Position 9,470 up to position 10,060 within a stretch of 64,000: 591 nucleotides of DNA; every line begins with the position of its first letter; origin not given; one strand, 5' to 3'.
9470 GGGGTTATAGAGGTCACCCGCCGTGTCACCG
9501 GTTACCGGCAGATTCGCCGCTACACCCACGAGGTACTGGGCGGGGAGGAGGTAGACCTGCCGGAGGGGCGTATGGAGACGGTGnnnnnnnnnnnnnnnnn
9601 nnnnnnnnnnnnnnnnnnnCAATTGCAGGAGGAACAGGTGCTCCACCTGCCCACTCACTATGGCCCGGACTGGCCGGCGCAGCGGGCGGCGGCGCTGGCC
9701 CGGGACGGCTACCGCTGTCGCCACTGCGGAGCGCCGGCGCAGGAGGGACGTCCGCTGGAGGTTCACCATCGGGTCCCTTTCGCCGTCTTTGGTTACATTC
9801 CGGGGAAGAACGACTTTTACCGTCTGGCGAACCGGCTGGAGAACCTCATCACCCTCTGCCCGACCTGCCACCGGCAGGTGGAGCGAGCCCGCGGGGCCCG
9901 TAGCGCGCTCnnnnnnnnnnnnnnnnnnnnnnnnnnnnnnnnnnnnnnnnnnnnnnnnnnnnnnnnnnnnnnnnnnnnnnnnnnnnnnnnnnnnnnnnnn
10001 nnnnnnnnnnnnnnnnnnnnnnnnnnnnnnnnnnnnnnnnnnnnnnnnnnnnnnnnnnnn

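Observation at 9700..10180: HNH-type motif inside the DUF1998/MZB C-terminal domain of the helicase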

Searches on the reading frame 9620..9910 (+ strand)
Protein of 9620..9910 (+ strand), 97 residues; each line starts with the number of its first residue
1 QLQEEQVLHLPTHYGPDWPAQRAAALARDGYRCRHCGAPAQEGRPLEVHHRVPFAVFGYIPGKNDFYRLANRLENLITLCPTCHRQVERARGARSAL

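Call 57: predict_structure(alignment_id=A3)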
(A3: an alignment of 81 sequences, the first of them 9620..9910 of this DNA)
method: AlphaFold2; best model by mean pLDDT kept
length: 97 residues; sequences in the alignment: 81
mean_pLDDT: 87.4   pTM: 0.76
mean pLDDT of the five models: 87.4, 87.3, 86.9, 86.3, 85.5
residues with pLDDT >= 90: 75; 70-90: 6; 50-70: 6; < 50: 10
segments of 3 or more residues with pLDDT < 50: 1-8
pLDDT, mean of each block of 10 residues (from residue 1): 44 90 98 97 94 94 96 98 93 62
secondary structure, 60 per line:
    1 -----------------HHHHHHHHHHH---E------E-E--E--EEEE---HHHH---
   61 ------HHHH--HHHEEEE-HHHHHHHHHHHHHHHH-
elements in order: H18-28 E47-50 H54-57 H67-70 E76-79 H81-96

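Call 59: fold_search(model_id=the predicted structure, library=pdb)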
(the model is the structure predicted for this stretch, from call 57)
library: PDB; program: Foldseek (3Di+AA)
matches with E <= 10: 158; with E <= 0.001: 0
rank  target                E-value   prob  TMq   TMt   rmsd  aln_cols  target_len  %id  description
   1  5h0m                  2.2e-03  1.00  0.59  0.62   2.8        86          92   27  Crystal structure of deep-sea thermophilic bacteriophage GVE2 HNH endonuclease with zinc ion (released 2017-03-08)
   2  6ghc_B                3.1e-03  1.00  0.51  0.19   2.8        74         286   31  Modification dependent EcoKMcrA restriction endonuclease (released 2018-08-08)
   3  9dih_A                2.1e-02  1.00  0.53  0.15   4.8        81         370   25  CBASS Pseudomonas syringae Cap5 tetramer with DNA duplex and 3'2'-c-diAMP cyclic dinucleotide ligand (released 2025-06-18)
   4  8zp7_B                2.8e-02  1.00  0.45  0.14   3.7        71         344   27  Cryo-EM structure of Cas5-HNH Cascade bound with sDNA, Conf1 (released 2024-12-04)
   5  8fm1_K                3.4e-02  0.99  0.44  0.13   5.1        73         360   25  Structure of CBASS Cap5 from Pseudomonas syringae in the absence of a ligand (apo form dimer) (released 2024-02-07)
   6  9dih_B                3.8e-02  0.99  0.48  0.14   4.5        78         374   20  CBASS Pseudomonas syringae Cap5 tetramer with DNA duplex and 3'2'-c-diAMP cyclic dinucleotide ligand (released 2025-06-18)
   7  8fm1_H                3.8e-02  0.95  0.41  0.13   5.3        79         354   25  Structure of CBASS Cap5 from Pseudomonas syringae in the absence of a ligand (apo form dimer) (released 2024-02-07)
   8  8fmf_C                4.7e-02  0.99  0.52  0.15   5.3        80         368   24  Structure of CBASS Cap5 from Pseudomonas syringae as an activated tetramer with the cyclic dinucleotide 3'2'-c-diAMP l (released 2024-02-07)
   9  8fm1_A                4.7e-02  0.99  0.42  0.12   5.4        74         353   22  Structure of CBASS Cap5 from Pseudomonas syringae in the absence of a ligand (apo form dimer) (released 2024-02-07)
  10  8fmh_E                5.4e-02  0.99  0.52  0.15   5.1        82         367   22  Structure of CBASS Cap5 from Pseudomonas syringae as an activated tetramer with the cyclic dinucleotide 3'2'-c-dGAMP l (released 2024-02-07)
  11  9dif_A                5.7e-02  0.99  0.52  0.15   4.9        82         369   21  CBASS Pseudomonas syringae Cap5 tetramer with DNA duplex and 3'2'-c-GAMP cyclic dinucleotide ligand (released 2025-06-18)
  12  4oge                  5.7e-02  0.99  0.42  0.05   4.1        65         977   31  Crystal structure of the Type II-C Cas9 enzyme from Actinomyces naeslundii (released 2014-02-12)
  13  8fmh_C                6.1e-02  0.99  0.54  0.16   5.3        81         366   23  Structure of CBASS Cap5 from Pseudomonas syringae as an activated tetramer with the cyclic dinucleotide 3'2'-c-dGAMP l (released 2024-02-07)
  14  6sz9_C                6.5e-02  0.98  0.43  0.22   3.5        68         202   22  Type IV Coupling Complex (T4CC) from L. pneumophila. (released 2020-05-13)
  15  8yb6_A                7.5e-02  0.99  0.46  0.14   3.7        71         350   27  Type I-EHNH Cascade complex (released 2024-07-31)
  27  5mkw_A                1.2e-01  0.85  0.43  0.36   6.6       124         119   18  Crystal structure of the human ZRANB3 HNH domain (released 2017-06-28)
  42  5mkw_B                3.2e-01  0.60  0.42  0.35   6.8       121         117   18  Crystal structure of the human ZRANB3 HNH domain (released 2017-06-28)
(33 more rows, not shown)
